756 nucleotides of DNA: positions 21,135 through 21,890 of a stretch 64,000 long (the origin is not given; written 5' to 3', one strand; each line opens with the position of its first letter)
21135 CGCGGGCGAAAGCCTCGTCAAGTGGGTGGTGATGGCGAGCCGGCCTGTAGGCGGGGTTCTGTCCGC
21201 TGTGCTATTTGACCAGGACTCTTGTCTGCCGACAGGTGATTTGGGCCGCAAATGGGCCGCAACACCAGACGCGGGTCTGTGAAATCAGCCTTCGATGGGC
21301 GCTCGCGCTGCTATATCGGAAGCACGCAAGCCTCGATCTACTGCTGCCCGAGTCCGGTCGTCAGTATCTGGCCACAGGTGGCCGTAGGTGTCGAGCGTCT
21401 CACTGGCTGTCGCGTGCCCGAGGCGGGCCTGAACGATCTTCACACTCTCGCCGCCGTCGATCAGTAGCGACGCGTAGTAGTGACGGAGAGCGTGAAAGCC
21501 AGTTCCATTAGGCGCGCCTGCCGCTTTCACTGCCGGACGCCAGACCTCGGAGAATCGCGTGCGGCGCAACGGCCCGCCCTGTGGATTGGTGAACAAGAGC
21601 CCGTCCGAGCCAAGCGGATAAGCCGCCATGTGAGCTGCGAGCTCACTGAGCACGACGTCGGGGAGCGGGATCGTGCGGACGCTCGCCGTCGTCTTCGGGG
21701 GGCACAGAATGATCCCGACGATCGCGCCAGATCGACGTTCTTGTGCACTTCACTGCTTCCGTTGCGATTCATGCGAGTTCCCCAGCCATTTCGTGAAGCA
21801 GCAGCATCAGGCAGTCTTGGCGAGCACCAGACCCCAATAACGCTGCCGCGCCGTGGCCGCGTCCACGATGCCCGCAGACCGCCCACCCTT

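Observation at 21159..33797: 12.6-kb integrative island inserted into the 3' end of the RNase P RNA gene, bounded by a perfect 42-bp direct repeat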

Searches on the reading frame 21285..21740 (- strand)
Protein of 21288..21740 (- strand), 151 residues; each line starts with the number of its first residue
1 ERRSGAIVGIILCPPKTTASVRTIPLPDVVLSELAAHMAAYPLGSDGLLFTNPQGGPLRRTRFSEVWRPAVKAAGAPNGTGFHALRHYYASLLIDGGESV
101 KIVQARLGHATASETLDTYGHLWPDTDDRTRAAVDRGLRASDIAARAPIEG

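Call 8: search_protein_families(library=pfam, proteins=[window:21285-21653:-], max_evalue=0.01)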
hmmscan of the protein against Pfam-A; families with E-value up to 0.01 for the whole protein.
window:21285-21653:- (122 aa): 1 family
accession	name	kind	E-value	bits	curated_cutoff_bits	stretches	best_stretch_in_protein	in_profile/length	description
PF00589.27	Phage_integrase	-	4.8e-12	46.4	27.1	1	16-93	92-168/172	Phage integrase family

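Call 17: find_homologous_proteins(query=window:21288-21740:-, max_evalue=1e-10)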
Query seq(151 aa) (151 aa): 1197 proteins with E <= 1e-10 among 1359 candidates; the best 120 are listed.
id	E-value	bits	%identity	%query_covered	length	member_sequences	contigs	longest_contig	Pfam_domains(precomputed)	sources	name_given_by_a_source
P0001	1.1e-69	251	100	75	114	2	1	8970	PF00589.28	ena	-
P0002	1.2e-56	209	70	91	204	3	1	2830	PF00589.28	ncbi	-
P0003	5.6e-56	207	70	88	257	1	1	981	PF00589.28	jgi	jgi:integrase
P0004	6.6e-56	206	71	88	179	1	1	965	PF00589.28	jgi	jgi:integrase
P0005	7.2e-56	206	70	86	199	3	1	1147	PF00589.28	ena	-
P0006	1.1e-55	206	70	86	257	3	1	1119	PF00589.28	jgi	jgi:integrase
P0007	3.1e-55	204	75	89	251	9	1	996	PF00589.28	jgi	jgi:integrase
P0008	6.8e-55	203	70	88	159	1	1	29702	PF00589.28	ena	-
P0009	7.4e-55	203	73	86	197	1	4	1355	PF00589.28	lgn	-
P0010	8.3e-55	203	68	93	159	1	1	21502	PF00589.28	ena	-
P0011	1.1e-54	202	70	86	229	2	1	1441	PF00589.28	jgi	jgi:integrase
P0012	1.2e-54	202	70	86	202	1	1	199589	PF00589.28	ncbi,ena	-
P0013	1.9e-54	202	72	84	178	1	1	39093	PF00589.28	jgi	jgi:integrase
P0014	2.2e-54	201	69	88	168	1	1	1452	PF00589.28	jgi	jgi:integrase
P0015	2.4e-54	201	67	93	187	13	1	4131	PF00589.28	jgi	jgi:integrase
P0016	3.5e-54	201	68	93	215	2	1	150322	PF00589.28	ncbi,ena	-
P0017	4.5e-54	200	67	92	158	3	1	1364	PF00589.28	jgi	jgi:integrase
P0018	9.2e-54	199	66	93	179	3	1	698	PF00589.28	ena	-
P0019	1.0e-53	199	68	85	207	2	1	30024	PF00589.28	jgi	jgi:integrase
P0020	1.1e-53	199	70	87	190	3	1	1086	PF00589.28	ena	-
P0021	1.7e-53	198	73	83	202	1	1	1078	PF00589.28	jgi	-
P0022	2.3e-53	198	71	83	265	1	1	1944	PF00589.28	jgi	jgi:integrase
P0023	3.9e-53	197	70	87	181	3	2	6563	PF00589.28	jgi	-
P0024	4.4e-53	197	66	93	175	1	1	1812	PF00589.28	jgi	jgi:integrase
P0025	4.7e-53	197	72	83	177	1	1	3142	PF00589.28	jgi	jgi:integrase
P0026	5.4e-53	197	73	85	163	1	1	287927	PF00589.28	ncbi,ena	-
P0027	1.3e-52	196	67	87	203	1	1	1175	PF00589.28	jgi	jgi:integrase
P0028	1.5e-52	195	65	94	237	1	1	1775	PF00589.28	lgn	-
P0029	2.5e-52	195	65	90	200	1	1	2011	PF00589.28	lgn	-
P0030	4.1e-52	194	69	85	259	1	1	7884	PF14659.13,PF22022.3,PF00589.28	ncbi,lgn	ncbi:MAG: tyrosine-type recombinase/integrase [Acidimicrobiales bacterium]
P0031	4.2e-52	194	70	87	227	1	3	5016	PF00589.28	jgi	jgi:integrase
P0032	4.4e-52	194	65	93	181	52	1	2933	PF00589.28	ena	-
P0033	4.6e-52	194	70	83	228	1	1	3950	PF00589.28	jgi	jgi:integrase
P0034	4.9e-52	194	68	84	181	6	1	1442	PF00589.28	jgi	jgi:integrase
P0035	5.3e-52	194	73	82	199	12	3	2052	PF00589.28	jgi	jgi:integrase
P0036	7.3e-52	193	66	89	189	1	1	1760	PF00589.28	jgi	jgi:integrase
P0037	7.4e-52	193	71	86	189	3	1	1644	PF00589.28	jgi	jgi:integrase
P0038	8.2e-52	193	68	88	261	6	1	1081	PF00589.28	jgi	jgi:integrase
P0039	1.3e-51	192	70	81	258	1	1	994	PF00589.28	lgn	-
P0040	1.3e-51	192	72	84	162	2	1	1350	PF00589.28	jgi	-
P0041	2.2e-51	192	72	85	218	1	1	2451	PF00589.28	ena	-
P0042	2.7e-51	191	69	83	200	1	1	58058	PF00589.28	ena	-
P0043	3.3e-51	191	65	93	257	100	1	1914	PF00589.28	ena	-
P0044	4.0e-51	191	70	83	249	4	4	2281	PF00589.28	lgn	-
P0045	5.0e-51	190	66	87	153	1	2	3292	PF00589.28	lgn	-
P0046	5.7e-51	190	69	86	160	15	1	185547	PF00589.28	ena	-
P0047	5.9e-51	190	68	87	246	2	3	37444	PF00589.28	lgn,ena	-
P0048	9.0e-51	190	73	82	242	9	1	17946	PF00589.28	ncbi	ncbi:MAG: tyrosine-type recombinase/integrase [Nocardioidaceae bacterium]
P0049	9.2e-51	190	70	81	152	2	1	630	PF00589.28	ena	-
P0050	1.1e-50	189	68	88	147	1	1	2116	PF00589.28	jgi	jgi:integrase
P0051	1.8e-50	189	67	89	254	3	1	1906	PF00589.28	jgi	jgi:integrase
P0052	2.2e-50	188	68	83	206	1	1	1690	PF00589.28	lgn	-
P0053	3.7e-50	188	71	82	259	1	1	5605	PF00589.28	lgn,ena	-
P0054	4.9e-50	187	68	88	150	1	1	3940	PF00589.28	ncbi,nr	ncbi:MAG: site-specific integrase, partial [Actinomycetota bacterium]|nr:site-specific integrase [Ac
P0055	4.9e-50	187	64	93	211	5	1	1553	PF00589.28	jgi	jgi:hypothetical protein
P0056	4.9e-50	187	67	84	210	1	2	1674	PF00589.28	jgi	jgi:integrase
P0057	6.0e-50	187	66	87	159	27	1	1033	PF00589.28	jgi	jgi:integrase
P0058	7.8e-50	187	66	88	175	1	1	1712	PF00589.28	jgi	-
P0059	1.0e-49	186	61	89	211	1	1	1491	PF00589.28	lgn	-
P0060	1.2e-49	186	67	83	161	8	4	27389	PF00589.28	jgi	jgi:integrase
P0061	1.4e-49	186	68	83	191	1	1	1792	PF00589.28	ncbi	-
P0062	1.4e-49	186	67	83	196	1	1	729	PF00589.28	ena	-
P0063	1.4e-49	186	69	82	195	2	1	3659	PF00589.28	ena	-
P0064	2.3e-49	185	64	95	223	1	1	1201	PF00589.28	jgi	jgi:integrase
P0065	2.5e-49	185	69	85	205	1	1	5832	PF00589.28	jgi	jgi:integrase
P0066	2.5e-49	185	64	93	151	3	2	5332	PF00589.28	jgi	jgi:integrase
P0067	3.7e-49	184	67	87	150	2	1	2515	PF00589.28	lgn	-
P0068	4.4e-49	184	70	85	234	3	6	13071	PF00589.28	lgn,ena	-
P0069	5.4e-49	184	67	83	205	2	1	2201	PF00589.28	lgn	-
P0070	5.6e-49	184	67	85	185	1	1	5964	PF00589.28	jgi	jgi:integrase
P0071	6.6e-49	184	70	85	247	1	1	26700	PF00589.28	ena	-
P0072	6.6e-49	184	68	82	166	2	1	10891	PF00589.28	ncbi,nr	ncbi:MAG TPA: site-specific integrase, partial [Acidimicrobiales bacterium]|nr:site-specific integra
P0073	6.6e-49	184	68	82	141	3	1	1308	PF00589.28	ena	-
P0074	6.7e-49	184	65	88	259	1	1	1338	PF00589.28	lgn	-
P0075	9.0e-49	183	65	87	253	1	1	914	PF00589.28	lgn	-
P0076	9.1e-49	183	64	90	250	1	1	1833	PF00589.28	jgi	jgi:integrase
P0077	9.5e-49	183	64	88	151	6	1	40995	PF00589.28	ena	-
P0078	9.8e-49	183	67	89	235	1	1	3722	PF00589.28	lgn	-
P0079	1.0e-48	183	65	91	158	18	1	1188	PF00589.28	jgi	jgi:integrase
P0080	1.1e-48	183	68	82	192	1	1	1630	PF00589.28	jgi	jgi:integrase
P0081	1.2e-48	183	67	85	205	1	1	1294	PF00589.28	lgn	-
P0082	1.3e-48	183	68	85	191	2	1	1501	PF00589.28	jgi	jgi:integrase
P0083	1.5e-48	182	68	86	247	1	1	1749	PF00589.28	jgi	-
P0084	1.5e-48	182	68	84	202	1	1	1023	PF00589.28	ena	-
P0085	1.7e-48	182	68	81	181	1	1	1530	PF00589.28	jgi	jgi:integrase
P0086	2.1e-48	182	68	86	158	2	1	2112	PF00589.28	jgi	jgi:integrase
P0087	2.1e-48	182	66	88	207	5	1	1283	PF00589.28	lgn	-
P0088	2.2e-48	182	68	84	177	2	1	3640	PF00589.28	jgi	jgi:integrase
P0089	2.3e-48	182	70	82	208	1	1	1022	PF00589.28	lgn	-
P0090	3.0e-48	181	69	83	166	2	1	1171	PF00589.28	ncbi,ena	-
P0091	3.0e-48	181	68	86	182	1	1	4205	PF00589.28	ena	-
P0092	3.1e-48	181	65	86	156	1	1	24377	PF00589.28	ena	-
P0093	3.4e-48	181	64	89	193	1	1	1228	PF00589.28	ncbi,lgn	-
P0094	3.5e-48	181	70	81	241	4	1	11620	PF00589.28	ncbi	-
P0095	3.7e-48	181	65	91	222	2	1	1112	PF00589.28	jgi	jgi:integrase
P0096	3.8e-48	181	67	85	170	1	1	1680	PF00589.28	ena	-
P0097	4.0e-48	181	59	93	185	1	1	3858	PF00589.28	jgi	jgi:integrase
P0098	4.1e-48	181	68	84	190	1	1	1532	PF00589.28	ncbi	-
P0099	4.4e-48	181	72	79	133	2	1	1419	PF00589.28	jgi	jgi:integrase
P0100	4.9e-48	181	69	88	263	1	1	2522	PF00589.28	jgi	jgi:hypothetical protein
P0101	5.3e-48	181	67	85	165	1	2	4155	PF00589.28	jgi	-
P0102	5.7e-48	181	63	93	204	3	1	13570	PF00589.28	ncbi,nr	ncbi:MAG: site-specific integrase, partial [Nocardioidaceae bacterium]|nr:site-specific integrase [N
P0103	5.9e-48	180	69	85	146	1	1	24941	PF00589.28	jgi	-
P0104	6.1e-48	180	67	89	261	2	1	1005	PF00589.28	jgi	-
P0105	7.2e-48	180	67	84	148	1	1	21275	PF00589.28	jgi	jgi:integrase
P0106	7.3e-48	180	65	92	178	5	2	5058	PF00589.28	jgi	jgi:integrase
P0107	7.7e-48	180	70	82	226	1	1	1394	PF00589.28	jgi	jgi:integrase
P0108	8.6e-48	180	66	83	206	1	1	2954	PF00589.28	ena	-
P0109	8.6e-48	180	69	84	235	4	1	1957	PF00589.28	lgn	-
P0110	9.1e-48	180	70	82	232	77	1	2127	PF00589.28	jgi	jgi:integrase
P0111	1.0e-47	180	66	88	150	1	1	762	PF00589.28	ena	-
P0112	1.1e-47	180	65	84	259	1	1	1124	PF00589.28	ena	-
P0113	1.2e-47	179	66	87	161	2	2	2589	PF00589.28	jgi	jgi:integrase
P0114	1.4e-47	179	66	89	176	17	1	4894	PF00589.28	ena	-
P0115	1.6e-47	179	66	89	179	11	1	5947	PF00589.28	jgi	jgi:integrase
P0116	1.9e-47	179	62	88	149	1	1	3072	PF00589.28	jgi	jgi:integrase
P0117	1.9e-47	179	67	84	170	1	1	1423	PF00589.28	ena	-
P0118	2.1e-47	179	70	81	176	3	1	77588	PF00589.28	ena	-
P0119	2.6e-47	178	68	85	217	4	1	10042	PF00589.28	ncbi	-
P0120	2.9e-47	178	65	83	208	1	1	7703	PF00589.28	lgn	-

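Call 18: find_encoding_contigs(protein=P0001, flank=10000, max_places=4)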
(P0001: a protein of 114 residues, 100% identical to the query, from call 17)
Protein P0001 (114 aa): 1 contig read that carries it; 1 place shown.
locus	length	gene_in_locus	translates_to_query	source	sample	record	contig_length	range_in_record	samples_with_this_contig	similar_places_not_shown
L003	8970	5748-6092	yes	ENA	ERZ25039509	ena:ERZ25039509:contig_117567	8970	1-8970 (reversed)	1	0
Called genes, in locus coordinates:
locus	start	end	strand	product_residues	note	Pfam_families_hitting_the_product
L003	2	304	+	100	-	?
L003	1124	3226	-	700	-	PF13620:CarboxypepD_reg (faint)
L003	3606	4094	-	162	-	-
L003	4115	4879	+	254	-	PF02597:ThiS (faint), PF14451:Ub-Mut7C, PF01927:Mut7-C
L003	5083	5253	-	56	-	-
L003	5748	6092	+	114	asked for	PF00589:Phage_integrase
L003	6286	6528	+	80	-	PF04255:DUF433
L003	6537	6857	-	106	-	-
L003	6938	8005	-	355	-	PF09479:Flg_new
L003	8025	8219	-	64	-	-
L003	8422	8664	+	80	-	PF02604:PhdYeFM_antitox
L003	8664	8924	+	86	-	PF06769:YoeB_toxin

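Call 19: find_encoding_contigs(protein=P0012, flank=10000, max_places=3)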
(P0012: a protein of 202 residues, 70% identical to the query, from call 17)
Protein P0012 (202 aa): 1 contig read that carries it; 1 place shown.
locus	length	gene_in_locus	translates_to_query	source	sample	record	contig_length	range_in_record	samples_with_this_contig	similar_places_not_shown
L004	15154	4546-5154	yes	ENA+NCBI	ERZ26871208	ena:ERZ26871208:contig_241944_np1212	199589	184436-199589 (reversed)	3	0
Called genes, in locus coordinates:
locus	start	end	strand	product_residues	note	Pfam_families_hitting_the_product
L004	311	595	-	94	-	-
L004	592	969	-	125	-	-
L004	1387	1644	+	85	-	PF12728:HTH_17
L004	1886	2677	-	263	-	PF01695:IstB_IS21, PF20720:nSTAND3 (weak), PF00004:AAA (weak), PF07728:AAA_5 (weak)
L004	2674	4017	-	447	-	PF22483:Mu-transpos_C_2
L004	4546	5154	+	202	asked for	PF00589:Phage_integrase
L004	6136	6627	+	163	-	PF08433:KTI12 (weak), PF13238:AAA_18, PF13671:AAA_33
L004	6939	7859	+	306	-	PF01145:Band_7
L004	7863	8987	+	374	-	-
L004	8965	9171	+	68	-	-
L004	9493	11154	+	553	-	PF07452:CHRD (weak), PF05345:He_PIG (weak)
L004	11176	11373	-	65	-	-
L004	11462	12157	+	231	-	-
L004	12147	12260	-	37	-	-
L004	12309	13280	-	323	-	PF01833:TIG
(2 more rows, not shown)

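Call 20: find_encoding_contigs(protein=P0016, flank=10000, max_places=3)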
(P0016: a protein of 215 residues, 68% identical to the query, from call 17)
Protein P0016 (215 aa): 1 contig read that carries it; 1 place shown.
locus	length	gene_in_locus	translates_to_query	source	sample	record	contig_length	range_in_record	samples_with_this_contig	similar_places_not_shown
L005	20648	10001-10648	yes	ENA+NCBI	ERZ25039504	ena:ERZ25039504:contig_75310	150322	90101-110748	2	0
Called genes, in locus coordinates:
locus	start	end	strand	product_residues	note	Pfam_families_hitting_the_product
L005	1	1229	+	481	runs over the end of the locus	PF00773:RNB, PF18614:RNase_II_C_S1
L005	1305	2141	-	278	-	PF01149:Fapy_DNA_glyco, PF06831:H2TH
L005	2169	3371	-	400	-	PF12802:MarR_2 (weak), PF13412:HTH_24 (weak), PF00480:ROK (weak)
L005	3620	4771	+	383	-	PF07690:MFS_1 (faint)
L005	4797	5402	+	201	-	-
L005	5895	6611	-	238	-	PF13185:GAF_2 (faint), PF03861:ANTAR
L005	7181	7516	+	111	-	-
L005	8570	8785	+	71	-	-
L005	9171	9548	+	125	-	PF05239:PRC (weak)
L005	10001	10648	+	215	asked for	PF00589:Phage_integrase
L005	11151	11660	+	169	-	PF13671:AAA_33, PF13238:AAA_18 (weak), PF01202:SKI (weak)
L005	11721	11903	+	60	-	-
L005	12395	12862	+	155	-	PF01475:FUR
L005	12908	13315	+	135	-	PF06628:Catalase-rel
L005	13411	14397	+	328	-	PF01841:Transglut_core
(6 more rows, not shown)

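Call 21: find_encoding_contigs(protein=P0026, flank=10000, max_places=3)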
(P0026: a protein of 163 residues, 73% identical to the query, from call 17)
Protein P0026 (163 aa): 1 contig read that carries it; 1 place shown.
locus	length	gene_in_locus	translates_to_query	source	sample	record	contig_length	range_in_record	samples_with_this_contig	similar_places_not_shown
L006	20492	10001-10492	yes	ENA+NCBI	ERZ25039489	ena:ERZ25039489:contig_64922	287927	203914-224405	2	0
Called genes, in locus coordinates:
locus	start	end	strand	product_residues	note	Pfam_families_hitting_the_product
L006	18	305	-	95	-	PF08734:GYD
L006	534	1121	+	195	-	PF01740:STAS, PF13466:STAS_2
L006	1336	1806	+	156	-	-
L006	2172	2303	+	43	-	-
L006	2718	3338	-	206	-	PF01872:RibD_C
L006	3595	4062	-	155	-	PF03073:TspO_MBR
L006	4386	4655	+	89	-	PF01192:RNA_pol_Rpb6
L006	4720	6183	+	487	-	PF05598:DUF772, PF01609:DDE_Tnp_1, PF13751:DDE_Tnp_1_6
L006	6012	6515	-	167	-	-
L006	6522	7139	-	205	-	PF01610:DDE_Tnp_ISL3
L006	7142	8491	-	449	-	PF00875:DNA_photolyase, PF03441:FAD_binding_7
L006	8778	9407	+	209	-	PF14196:ATC_hydrolase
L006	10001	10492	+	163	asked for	PF00589:Phage_integrase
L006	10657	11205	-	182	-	PF08433:KTI12 (weak), PF13671:AAA_33, PF13238:AAA_18 (weak)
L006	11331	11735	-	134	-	PF01850:PIN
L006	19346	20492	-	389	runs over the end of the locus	PF22022:Phage_int_M (weak), PF00589:Phage_integrase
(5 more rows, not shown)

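Call 29: find_related_loci(query=A1, collection=genome_contigs, flank=10000)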
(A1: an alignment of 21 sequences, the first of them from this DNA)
Query A1 (151 aa) in genome_contigs; peptide patterns used: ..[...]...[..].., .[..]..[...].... (x = any residue, [..] = any of these).
599 stretches matched a pattern (row limit reached: there are more); 570 encode a relative of the query (tblastn E <= 1e-3); the best 80 are kept; 80 distinct loci.
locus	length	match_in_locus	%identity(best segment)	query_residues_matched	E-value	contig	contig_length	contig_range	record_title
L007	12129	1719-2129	71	12-146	7e-61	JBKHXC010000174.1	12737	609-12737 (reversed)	MAG: Acidimicrobiia bacterium isolate N_bin.10.orig k127_431919, whole genome shotgun sequence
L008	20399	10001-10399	72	9-141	5e-60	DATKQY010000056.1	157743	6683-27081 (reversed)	MAG TPA_asm: Acidimicrobiales bacterium isolate SMAG_U14014 k141_522122, whole genome shotgun sequence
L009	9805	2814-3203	72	9-138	4e-59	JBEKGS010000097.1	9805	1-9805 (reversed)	MAG: Acidimicrobiales bacterium isolate SPRUCE 259 SPRUCE_259_97, whole genome shotgun sequence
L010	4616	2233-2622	70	9-138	8e-59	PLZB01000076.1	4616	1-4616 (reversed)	MAG: Acidimicrobiaceae bacterium isolate palsa_743 73.20120700_P3D.200_contig_256768, whole genome shotgun sequence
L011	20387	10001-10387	72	9-138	3e-58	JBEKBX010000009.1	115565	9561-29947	MAG: Acidimicrobiales bacterium isolate SPRUCE 146 SPRUCE_146_9, whole genome shotgun sequence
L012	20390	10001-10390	71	9-138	2e-58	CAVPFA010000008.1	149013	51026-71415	MAG: uncultured Acidimicrobiaceae bacterium isolate MFD10071.bin.2.60 genome assembly, contig: contig_74342, whole genom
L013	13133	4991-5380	68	9-138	2e-58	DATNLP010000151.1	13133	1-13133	MAG TPA_asm: Acidimicrobiales bacterium isolate SMAG_U11455 k141_625791, whole genome shotgun sequence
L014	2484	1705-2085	70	9-135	2e-58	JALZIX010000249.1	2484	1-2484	MAG: Actinomycetota bacterium isolate MOJ bin25 SC8837-39_k127_895185, whole genome shotgun sequence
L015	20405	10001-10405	68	11-147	3e-58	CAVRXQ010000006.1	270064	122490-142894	MAG: uncultured Acidimicrobiaceae bacterium isolate MFD02248.bin.1.65 genome assembly, contig: contig_67559, whole genom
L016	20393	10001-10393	70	15-144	2e-56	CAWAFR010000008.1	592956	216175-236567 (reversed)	MAG: uncultured Actinomycetota bacterium isolate MFD02581.bin.3.113 genome assembly, contig: contig_59177, whole genome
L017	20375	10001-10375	74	11-135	3e-56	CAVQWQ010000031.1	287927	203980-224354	MAG: uncultured Actinomycetes bacterium isolate MFD01872.bin.2.262 genome assembly, contig: contig_64922, whole genome s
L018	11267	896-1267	69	11-135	4e-55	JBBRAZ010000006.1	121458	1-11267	MAG: Acidimicrobiales bacterium isolate Co_metawrap_2319 Cmw_2319_k141_25641149_length_121458_cov_11.9996, whole genome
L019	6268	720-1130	67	11-145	6e-55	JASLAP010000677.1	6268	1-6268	MAG: Pseudonocardia sp. isolate CMU.bins.199 k141_23466307, whole genome shotgun sequence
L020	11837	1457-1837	68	8-135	5e-55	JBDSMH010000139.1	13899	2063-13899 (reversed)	MAG: Acidimicrobiales bacterium isolate cluster1_bin.389 k127_7210024, whole genome shotgun sequence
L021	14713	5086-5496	70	12-147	5e-55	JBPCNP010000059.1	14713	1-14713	MAG: Acidimicrobiales bacterium isolate TH_ant_mag_133 S1Ck127_8471469_flag_0_multi_38.8645_len_14713, whole genome shot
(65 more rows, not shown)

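Call 67: search_protein_families(library=pfam, alignment_id=A3, max_evalue=0.0001)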
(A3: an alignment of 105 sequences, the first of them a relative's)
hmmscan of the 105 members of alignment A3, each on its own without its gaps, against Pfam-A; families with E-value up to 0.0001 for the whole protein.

A. member 1, L012:5783-6943:- (386 aa): 1 family
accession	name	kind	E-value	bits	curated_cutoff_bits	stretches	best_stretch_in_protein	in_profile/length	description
PF12679.13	ABC2_membrane_2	-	1.2e-14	54.7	27.2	1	41-237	13-203/283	ABC-2 family transporter protein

B. families by the number of members that match (of 105 scanned): 65 families (the first 25 are shown)
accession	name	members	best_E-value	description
PF12728.13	HTH_17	4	5.5e-12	Helix-turn-helix domain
PF05065.19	Phage_capsid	3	5.9e-32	Phage capsid family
PF13604.12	AAA_30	2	1.3e-50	AAA domain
PF13245.12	AAA_19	2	7.7e-20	AAA domain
PF13683.12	rve_3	2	2.6e-11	Integrase core domain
PF13086.12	AAA_11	2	6.2e-08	AAA domain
PF09722.15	Xre_MbcA_ParS_C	2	2.8e-06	Antitoxin Xre/MbcA/ParS C-terminal toxin-binding domain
PF03824.22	NicO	1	2e-59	High-affinity nickel-transport protein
PF07992.20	Pyr_redox_2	1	3.1e-52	Pyridine nucleotide-disulphide oxidoreductase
PF08751.17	TrwC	1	4.4e-51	TrwC relaxase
PF09965.14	DUF2199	1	2.3e-43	Uncharacterized protein conserved in bacteria (DUF2199)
PF01545.26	Cation_efflux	1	2.7e-42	Cation efflux family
PF00145.23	DNA_methylase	1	6.8e-41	C-5 cytosine-specific DNA methylase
PF04851.21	ResIII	1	6.9e-33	Type III restriction enzyme, res subunit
PF01925.25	TauE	1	1.9e-30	Sulfite exporter TauE/SafE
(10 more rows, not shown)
